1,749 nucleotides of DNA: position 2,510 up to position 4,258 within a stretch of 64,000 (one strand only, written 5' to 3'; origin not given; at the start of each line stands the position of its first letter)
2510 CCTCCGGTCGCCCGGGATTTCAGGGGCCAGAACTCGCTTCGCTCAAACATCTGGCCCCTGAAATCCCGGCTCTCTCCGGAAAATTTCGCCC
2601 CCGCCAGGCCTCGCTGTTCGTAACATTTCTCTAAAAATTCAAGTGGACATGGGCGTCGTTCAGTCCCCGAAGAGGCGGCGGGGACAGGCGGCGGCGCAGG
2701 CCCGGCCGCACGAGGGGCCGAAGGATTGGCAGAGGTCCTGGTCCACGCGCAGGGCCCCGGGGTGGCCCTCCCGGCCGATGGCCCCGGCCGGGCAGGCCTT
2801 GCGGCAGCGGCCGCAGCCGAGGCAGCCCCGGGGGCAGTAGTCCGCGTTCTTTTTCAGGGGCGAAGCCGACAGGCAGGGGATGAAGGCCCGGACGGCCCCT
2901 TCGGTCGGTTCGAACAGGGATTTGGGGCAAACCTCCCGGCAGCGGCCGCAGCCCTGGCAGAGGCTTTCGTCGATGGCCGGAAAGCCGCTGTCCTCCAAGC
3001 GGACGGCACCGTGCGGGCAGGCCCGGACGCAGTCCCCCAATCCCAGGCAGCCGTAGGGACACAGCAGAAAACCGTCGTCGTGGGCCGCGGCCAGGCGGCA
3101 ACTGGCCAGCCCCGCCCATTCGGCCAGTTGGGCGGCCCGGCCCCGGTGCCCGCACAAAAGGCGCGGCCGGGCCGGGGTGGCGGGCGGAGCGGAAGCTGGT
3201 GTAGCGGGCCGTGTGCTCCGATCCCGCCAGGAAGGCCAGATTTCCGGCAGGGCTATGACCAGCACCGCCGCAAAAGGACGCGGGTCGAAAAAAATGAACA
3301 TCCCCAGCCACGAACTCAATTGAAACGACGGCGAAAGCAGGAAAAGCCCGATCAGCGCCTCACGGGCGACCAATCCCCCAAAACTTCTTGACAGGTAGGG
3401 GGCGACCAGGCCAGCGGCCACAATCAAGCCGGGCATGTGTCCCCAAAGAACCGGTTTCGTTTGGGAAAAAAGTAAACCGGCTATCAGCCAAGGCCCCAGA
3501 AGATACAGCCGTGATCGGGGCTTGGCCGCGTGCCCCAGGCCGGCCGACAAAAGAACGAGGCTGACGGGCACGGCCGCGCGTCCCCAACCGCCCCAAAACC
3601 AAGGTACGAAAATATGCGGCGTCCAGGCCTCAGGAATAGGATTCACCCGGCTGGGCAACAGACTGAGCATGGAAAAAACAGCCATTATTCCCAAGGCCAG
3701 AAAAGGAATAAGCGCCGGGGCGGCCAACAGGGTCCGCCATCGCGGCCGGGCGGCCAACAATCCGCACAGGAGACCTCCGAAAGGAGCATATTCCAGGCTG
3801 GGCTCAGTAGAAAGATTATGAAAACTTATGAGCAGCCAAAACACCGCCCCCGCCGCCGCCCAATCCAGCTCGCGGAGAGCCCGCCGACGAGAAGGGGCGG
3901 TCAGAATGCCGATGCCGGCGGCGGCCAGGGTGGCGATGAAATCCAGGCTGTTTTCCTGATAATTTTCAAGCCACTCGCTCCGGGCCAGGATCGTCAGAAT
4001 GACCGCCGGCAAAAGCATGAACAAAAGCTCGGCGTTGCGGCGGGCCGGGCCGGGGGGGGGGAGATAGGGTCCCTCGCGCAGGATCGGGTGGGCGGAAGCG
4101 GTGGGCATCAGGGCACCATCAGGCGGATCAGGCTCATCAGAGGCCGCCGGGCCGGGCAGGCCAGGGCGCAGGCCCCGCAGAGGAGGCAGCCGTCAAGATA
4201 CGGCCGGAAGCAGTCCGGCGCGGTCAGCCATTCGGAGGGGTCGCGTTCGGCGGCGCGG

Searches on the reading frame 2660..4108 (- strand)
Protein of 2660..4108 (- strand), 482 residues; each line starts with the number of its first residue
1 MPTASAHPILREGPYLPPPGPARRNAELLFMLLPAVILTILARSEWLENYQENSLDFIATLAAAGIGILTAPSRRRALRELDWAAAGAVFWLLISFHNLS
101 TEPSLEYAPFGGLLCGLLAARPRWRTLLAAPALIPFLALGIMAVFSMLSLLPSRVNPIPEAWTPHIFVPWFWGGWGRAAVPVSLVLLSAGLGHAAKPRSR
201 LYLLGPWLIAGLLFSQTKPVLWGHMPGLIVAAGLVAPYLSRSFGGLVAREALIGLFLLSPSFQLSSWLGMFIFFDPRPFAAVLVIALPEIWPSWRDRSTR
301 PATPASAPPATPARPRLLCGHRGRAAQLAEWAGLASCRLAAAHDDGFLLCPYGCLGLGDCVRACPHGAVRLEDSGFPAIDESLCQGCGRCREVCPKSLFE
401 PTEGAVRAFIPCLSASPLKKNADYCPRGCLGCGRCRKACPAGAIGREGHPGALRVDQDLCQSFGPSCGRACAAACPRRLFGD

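Call 66: search_protein_families(library=ncbifam, max_evalue=1e-15, proteins=[window:2660-4108:-])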
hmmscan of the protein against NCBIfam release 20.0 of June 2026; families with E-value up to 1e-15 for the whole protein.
window:2660-4108:- (482 aa): 5 families
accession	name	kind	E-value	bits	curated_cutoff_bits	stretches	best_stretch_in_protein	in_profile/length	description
NF005503.0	PRK07118.1-2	equivalog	6.5e-40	137.2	252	1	322-480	108-263/292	RnfABCDGE type electron transport complex subunit B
NF005505.0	PRK07118.1-4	equivalog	3.3e-26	92.3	378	1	319-477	108-259/265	Fe-S cluster domain-containing protein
NF041836.1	rnfB_Methano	equivalog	4.2e-26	92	445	1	317-477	106-259/265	Rnf electron transport complex subunit RnfB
NF005504.0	PRK07118.1-3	equivalog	1.2e-23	83.9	437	1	319-477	110-262/293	Fe-S cluster domain-containing protein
NF005506.0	PRK07118.1-5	equivalog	4e-19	69.1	388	1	317-477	105-259/279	Fe-S cluster domain-containing protein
